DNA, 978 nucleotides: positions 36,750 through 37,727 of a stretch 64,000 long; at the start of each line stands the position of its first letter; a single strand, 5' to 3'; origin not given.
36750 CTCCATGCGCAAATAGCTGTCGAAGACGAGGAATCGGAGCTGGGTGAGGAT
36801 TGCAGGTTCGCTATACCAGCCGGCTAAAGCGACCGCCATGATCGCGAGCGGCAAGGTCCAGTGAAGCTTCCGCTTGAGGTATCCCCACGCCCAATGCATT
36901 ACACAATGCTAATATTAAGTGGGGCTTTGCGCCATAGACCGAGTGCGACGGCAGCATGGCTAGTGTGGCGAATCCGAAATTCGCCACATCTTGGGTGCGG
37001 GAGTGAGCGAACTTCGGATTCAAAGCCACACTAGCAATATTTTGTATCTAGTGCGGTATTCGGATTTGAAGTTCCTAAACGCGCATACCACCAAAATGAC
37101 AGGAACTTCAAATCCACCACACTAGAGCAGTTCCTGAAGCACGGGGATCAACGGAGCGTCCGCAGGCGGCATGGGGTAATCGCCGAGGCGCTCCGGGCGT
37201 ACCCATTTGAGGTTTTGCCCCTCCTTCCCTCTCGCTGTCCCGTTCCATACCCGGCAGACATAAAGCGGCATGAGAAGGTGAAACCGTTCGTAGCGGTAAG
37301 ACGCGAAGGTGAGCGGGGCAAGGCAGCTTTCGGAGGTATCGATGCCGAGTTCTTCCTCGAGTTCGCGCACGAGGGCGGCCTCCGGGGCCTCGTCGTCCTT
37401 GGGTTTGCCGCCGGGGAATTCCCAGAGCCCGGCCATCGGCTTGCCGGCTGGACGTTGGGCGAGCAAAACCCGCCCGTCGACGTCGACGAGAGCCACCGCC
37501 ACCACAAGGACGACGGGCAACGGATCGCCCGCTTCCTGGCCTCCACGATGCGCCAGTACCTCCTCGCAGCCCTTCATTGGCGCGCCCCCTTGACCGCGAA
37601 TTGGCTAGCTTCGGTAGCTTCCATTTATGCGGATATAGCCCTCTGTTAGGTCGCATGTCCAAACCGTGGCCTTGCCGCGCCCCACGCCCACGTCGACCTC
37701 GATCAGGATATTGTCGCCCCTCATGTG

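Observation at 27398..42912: The repeat's terminal CTAG supplies the TAG stop codon of three different genes (pgi, mutT, secA)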

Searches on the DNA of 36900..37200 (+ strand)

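Call 50: search_dna_similar(query=window:36960-37125:+, collection=plasmids, mode=distant, max_rows=40, max_evalue=0.001)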
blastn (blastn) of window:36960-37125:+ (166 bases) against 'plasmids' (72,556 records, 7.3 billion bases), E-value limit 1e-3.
Records with a match: 9; places in all: 9; records where one place covers at least 80% of the query: 0.
Best place of each record, by identity: 60-80% 9.
By first word of the organism name: Labrenzia 4; Roseibium 4; Ochrobactrum 1.
By predicted mobility (MOB-suite, as given by PLSDB): non-mobilizable 9.
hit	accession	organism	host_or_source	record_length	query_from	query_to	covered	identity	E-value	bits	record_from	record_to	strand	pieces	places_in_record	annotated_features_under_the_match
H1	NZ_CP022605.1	Ochrobactrum quorumnocens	cell culture,rhizosphere of potato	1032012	45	166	73%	77.9%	3e-16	92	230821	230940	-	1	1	record has no annotation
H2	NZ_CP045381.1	Labrenzia sp. THAF35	pure culture,Surface of a polyethylene ...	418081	46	166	73%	72.8%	6e-6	57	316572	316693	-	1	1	SDR family oxidoreductase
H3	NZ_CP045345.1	Labrenzia sp. THAF187b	pure culture,Surface of a polyethylene ...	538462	46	166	73%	72.0%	3e-4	53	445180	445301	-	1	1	SDR family oxidoreductase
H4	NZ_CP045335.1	Labrenzia sp. THAF191a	pure culture,Surface of a polyethylene ...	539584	46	166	73%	72.0%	3e-4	53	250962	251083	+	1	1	SDR family oxidoreductase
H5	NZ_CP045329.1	Labrenzia sp. THAF191b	pure culture,Surface of a polyethylene ...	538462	46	166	73%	72.0%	3e-4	53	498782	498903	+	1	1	SDR family oxidoreductase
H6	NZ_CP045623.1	Roseibium aggregatum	-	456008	46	166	73%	71.8%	6e-6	58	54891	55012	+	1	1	SDR family oxidoreductase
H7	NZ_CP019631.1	Roseibium algicola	Rhodosorus marinus,cell culture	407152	46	166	73%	71.0%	7e-5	54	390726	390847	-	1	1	SDR family oxidoreductase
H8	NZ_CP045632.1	Roseibium aggregatum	-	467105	46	166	73%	71.0%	7e-5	54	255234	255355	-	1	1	SDR family oxidoreductase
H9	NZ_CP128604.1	Roseibium aggregatum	cell culture,marine biofilms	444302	46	166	73%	71.0%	7e-5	54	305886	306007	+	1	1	SDR family oxidoreductase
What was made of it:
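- Tried and rejected: Only 9 weak partial hits, uninformative (call 50).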

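Call 73: search_rna_families(source=window, start=36900, end=37200, threshold=evalue, max_evalue=10)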
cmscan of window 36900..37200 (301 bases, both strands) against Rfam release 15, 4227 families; matches with E-value up to 10: 2.
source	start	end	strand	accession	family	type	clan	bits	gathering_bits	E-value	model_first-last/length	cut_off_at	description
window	37063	37114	+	RF00637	mir-276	Gene; miRNA;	-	17.4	62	0.09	22-71/90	no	mir-276 microRNA precursor family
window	37063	37114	-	RF00637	mir-276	Gene; miRNA;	-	15.9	62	0.27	22-71/90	no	mir-276 microRNA precursor family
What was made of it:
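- On Rfam RNA families: Only a chance miRNA-hairpin match at E = 0.09 (call 73).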

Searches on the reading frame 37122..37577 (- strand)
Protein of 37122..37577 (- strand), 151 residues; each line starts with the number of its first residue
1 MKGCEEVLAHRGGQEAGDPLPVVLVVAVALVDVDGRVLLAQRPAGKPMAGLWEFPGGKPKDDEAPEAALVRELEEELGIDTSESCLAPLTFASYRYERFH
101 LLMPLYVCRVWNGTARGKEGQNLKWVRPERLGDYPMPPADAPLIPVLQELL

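Call 11: search_protein_families(library=ncbifam, proteins=[window:37122-37577:-])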
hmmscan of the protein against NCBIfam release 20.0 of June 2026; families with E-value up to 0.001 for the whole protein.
window:37122-37577:- (151 aa): 21 families
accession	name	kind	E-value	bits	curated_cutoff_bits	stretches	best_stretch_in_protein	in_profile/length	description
NF006530.0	PRK08999.1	equivalog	9.1e-39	133.3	245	1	22-148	5-129/315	Nudix family hydrolase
NF008044.0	PRK10776.1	equivalog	2.4e-27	95.4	148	1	25-149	5-128/130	8-oxo-dGTP diphosphatase MutT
NF007834.0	PRK10546.1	equivalog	8e-26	90.5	156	1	25-145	5-123/135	pyrimidine (deoxy)nucleoside triphosphate diphosphatase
TIGR00586.1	mutt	equivalog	5.1e-24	84.7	97.9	1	26-148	7-128/129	8-oxo-dGTP diphosphatase MutT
NF003787.0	PRK05379.1-4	equivalog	1.2e-09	37.6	449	1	13-86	197-269/346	bifunctional nicotinamide-nucleotide adenylyltransferase/Nudix hydroxylase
NF001937.0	PRK00714.1-4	equivalog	1.2e-07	31.5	139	1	25-96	10-77/161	RNA pyrophosphohydrolase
NF001938.0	PRK00714.1-5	equivalog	3.1e-07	29.9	116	1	24-95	14-90/172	RNA pyrophosphohydrolase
NF003790.0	PRK05379.2-2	equivalog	8.8e-07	28.3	403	1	16-83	209-275/354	bifunctional nicotinamide mononucleotide adenylyltransferase/ADP-ribose pyrophosphatase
NF001936.0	PRK00714.1-3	equivalog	3.5e-06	27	118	1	34-83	22-68/155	RNA pyrophosphohydrolase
NF002995.0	PRK03759.1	equivalog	6.3e-06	26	127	1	27-100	39-113/185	isopentenyl-diphosphate Delta-isomerase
NF003785.0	PRK05379.1-1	equivalog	6.3e-06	25.6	418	1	23-87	202-265/347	bifunctional nicotinamide-nucleotide adenylyltransferase/Nudix hydroxylase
NF012016.0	PRK15472.1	equivalog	7.7e-06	25.7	95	1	26-135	6-126/141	nucleoside triphosphatase NudI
NF003786.0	PRK05379.1-2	equivalog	7.7e-06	25.3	397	1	18-85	212-278/354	bifunctional nicotinamide-nucleotide adenylyltransferase/Nudix hydroxylase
NF003788.0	PRK05379.1-5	equivalog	1.5e-05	24.5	354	1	18-79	207-267/351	bifunctional nicotinamide-nucleotide adenylyltransferase/Nudix hydroxylase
NF041652.1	Nud_hyd_Dein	equivalog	2.2e-05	24.7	200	1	28-80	18-73/152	Nudix hydrolase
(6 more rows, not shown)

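Call 33: find_homologous_proteins(query=window:37125-37577:-, max_evalue=1e-20)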
Query window:37125-37577:- (151 aa): 8000 proteins with E <= 1e-20 among 8000 candidates; the best 120 are listed.
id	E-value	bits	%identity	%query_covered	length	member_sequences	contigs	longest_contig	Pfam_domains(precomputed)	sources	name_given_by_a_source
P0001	1.2e-82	293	87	100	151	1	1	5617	PF00293.35,PF14815.13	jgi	jgi:8-oxo-dGTP diphosphatase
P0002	1.5e-82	293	99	87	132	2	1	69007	PF00293.35,PF14815.13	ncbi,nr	ncbi:MAG TPA: (deoxy)nucleoside triphosphate pyrophosphohydrolase [Alphaproteobacteria bacterium]|nr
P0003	1.0e-80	287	86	100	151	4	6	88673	PF00293.35,PF14815.13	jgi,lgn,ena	jgi:8-oxo-dGTP diphosphatase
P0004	4.6e-71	256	84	89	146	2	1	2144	PF22327.3,PF00293.35,PF14815.13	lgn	-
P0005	1.1e-69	251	85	85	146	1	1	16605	PF00293.35,PF14815.13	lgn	-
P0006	1.9e-69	251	77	100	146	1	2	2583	PF00293.35,PF14815.13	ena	-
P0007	3.2e-69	250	77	100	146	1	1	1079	PF00293.35,PF14815.13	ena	-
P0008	1.1e-68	248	77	100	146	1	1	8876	PF00293.35,PF14815.13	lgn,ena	-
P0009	4.5e-68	246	83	79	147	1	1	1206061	PF00293.35,PF14815.13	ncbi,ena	-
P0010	6.9e-68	245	81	79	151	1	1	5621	PF00293.35,PF14815.13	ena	-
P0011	1.1e-67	245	83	79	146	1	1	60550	PF22327.3,PF00293.35,PF14815.13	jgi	jgi:8-oxo-dGTP diphosphatase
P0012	1.2e-67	245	82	79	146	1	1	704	PF00293.35,PF14815.13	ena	-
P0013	1.2e-67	245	74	100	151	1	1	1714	PF00293.35,PF14815.13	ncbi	-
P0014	1.4e-67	244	81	89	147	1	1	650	PF00293.35,PF14815.13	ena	-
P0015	2.1e-67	244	81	80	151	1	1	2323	PF00293.35,PF14815.13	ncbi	-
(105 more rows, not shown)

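Call 34: find_encoding_contigs(protein=P0003, flank=10000, max_places=3)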
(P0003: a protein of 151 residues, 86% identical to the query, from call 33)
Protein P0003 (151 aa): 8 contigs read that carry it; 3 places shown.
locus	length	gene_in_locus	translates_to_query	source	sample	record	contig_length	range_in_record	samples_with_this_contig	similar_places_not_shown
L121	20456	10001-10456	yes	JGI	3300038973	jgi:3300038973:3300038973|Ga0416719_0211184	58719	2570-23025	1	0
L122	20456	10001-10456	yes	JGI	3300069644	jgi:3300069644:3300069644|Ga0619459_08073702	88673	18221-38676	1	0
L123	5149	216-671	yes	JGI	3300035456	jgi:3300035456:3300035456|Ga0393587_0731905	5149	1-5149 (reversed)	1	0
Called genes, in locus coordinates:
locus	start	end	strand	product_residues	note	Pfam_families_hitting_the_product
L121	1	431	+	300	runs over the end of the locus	PF02899:Phage_int_SAM_1, PF00589:Phage_integrase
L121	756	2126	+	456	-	PF07690:MFS_1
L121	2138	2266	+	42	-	-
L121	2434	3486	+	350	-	PF03328:HpcH_HpaI, PF15617:C-C_Bond_Lyase (faint), PF22484:DUF6986 (weak)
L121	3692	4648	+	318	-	PF03255:ACCA, PF01039:Carboxyl_trans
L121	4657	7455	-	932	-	PF07517:SecA_DEAD, PF00270:DEAD (weak), PF01043:SecA_PP_bind, PF21090:P-loop_SecA, PF07516:SecA_SW, PF02810:SEC-C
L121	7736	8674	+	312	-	PF13145:Rotamase_2, PF13616:Rotamase_3, PF00639:Rotamase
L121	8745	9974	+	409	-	PF01960:ArgJ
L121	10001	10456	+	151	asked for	PF00293:NUDIX, PF14815:NUDIX_4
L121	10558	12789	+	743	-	PF05226:CHASE2, PF00211:Guanylate_cyc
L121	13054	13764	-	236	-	PF00027:cNMP_binding, PF13545:HTH_Crp_2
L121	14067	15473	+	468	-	PF01425:Amidase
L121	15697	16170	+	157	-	PF01575:MaoC_dehydratas, PF13452:FAS1_DH_region (weak)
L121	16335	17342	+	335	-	PF06574:FAD_syn, PF01687:Flavokinase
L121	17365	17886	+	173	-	PF01252:Peptidase_A8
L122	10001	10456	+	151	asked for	PF00293:NUDIX, PF14815:NUDIX_4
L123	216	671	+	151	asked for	PF00293:NUDIX, PF14815:NUDIX_4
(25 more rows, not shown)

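Call 35: find_encoding_contigs(protein=P0009, flank=10000, max_places=2)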
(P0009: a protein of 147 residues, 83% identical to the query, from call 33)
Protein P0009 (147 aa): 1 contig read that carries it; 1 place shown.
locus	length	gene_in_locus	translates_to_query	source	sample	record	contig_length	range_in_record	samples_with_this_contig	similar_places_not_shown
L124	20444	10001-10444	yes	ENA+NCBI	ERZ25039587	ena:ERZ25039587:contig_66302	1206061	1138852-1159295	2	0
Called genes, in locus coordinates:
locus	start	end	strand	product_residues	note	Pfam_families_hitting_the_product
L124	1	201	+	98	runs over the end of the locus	PF03255:ACCA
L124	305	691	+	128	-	PF01541:GIY-YIG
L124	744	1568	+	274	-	PF12760:Zn_ribbon_IS1595, PF12762:DDE_Tnp_IS1595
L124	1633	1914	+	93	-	PF01527:HTH_Tnp_1, PF13518:HTH_28 (weak)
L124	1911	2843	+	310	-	PF13276:HTH_21, PF00665:rve, PF13683:rve_3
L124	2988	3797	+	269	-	-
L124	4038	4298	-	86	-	-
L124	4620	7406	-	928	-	PF07517:SecA_DEAD, PF00270:DEAD (weak), PF01043:SecA_PP_bind, PF21090:P-loop_SecA, PF07516:SecA_SW, PF02810:SEC-C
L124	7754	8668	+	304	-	PF13145:Rotamase_2, PF13616:Rotamase_3, PF00639:Rotamase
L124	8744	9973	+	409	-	PF01960:ArgJ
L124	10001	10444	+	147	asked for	PF00293:NUDIX, PF14815:NUDIX_4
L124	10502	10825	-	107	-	PF13442:Cytochrome_CBB3 (weak), PF00034:Cytochrom_C (faint)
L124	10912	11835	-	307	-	PF13489:Methyltransf_23, PF08241:Methyltransf_11, PF08242:Methyltransf_12, PF13649:Methyltransf_25, PF13847:Methyltransf_31 (faint)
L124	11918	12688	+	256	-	PF18912:DZR_2, PF00156:Pribosyltran (weak)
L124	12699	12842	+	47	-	-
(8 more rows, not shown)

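Call 41: find_encoding_contigs(protein=P0002, flank=10000, max_places=2)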
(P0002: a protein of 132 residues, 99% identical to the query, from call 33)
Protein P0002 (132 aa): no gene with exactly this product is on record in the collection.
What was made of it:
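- Tried and rejected: Look-up of the 99%-identical MutT protein (P0002), meant to recover the window's own contig: not on record (call 41).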

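Call 42: find_encoding_contigs(protein=P0005, flank=10000, max_places=2)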
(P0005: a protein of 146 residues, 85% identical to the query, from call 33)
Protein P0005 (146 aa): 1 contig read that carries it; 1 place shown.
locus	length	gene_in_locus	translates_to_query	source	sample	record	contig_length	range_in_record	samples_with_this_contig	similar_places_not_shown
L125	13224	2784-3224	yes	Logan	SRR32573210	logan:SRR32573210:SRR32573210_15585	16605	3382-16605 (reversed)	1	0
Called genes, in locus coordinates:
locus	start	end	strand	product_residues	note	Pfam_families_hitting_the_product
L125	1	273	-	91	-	?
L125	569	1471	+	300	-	PF13145:Rotamase_2, PF13616:Rotamase_3, PF00639:Rotamase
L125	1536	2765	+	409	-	PF01960:ArgJ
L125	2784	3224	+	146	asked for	PF00293:NUDIX, PF14815:NUDIX_4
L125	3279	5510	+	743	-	PF05226:CHASE2, PF00211:Guanylate_cyc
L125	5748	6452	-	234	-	PF00027:cNMP_binding, PF13545:HTH_Crp_2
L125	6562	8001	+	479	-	PF01425:Amidase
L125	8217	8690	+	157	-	PF01575:MaoC_dehydratas, PF13452:FAS1_DH_region (weak)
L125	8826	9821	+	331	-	PF06574:FAD_syn, PF01687:Flavokinase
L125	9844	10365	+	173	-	PF01252:Peptidase_A8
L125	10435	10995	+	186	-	PF11233:DUF3035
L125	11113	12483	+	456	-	PF00675:Peptidase_M16, PF05193:Peptidase_M16_C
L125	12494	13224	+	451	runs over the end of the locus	PF00675:Peptidase_M16 (weak), PF05193:Peptidase_M16_C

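Call 43: find_encoding_contigs(protein=P0011, flank=10000, max_places=2)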
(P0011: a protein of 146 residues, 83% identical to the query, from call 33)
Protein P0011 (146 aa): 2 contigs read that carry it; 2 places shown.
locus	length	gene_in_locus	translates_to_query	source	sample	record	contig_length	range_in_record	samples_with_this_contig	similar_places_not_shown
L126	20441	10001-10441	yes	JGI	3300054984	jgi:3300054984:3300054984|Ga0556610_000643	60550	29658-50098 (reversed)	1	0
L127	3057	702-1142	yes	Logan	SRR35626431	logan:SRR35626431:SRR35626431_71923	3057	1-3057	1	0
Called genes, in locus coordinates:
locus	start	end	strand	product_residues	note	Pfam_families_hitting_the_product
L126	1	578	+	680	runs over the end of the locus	PF07719:TPR_2 (faint), PF14559:TPR_19 (weak), PF13414:TPR_11 (weak), PF13489:Methyltransf_23 (weak), PF08241:Methyltransf_11, PF08242:Methyltransf_12, PF13649:Methyltransf_25, PF13847:Methyltransf_31, +2 more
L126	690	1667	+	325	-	PF03328:HpcH_HpaI, PF15617:C-C_Bond_Lyase (faint), PF22484:DUF6986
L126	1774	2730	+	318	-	PF03255:ACCA, PF01039:Carboxyl_trans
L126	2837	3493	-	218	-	PF20334:DUF6629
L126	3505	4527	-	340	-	PF01207:Dus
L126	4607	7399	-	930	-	PF07517:SecA_DEAD, PF00270:DEAD (weak), PF01043:SecA_PP_bind, PF21090:P-loop_SecA, PF07516:SecA_SW, PF02810:SEC-C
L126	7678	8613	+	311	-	PF13624:SurA_N_3 (faint), PF13145:Rotamase_2, PF13616:Rotamase_3, PF00639:Rotamase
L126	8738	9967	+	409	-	PF01960:ArgJ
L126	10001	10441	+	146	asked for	PF00293:NUDIX, PF14815:NUDIX_4, PF22327:Nudt16-like (weak)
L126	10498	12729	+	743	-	PF05226:CHASE2, PF00211:Guanylate_cyc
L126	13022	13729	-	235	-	PF00027:cNMP_binding, PF13545:HTH_Crp_2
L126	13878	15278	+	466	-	PF01425:Amidase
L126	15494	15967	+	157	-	PF01575:MaoC_dehydratas, PF13452:FAS1_DH_region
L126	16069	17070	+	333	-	PF06574:FAD_syn, PF01687:Flavokinase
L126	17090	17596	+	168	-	PF01252:Peptidase_A8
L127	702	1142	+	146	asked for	PF00293:NUDIX, PF14815:NUDIX_4, PF22327:Nudt16-like (weak)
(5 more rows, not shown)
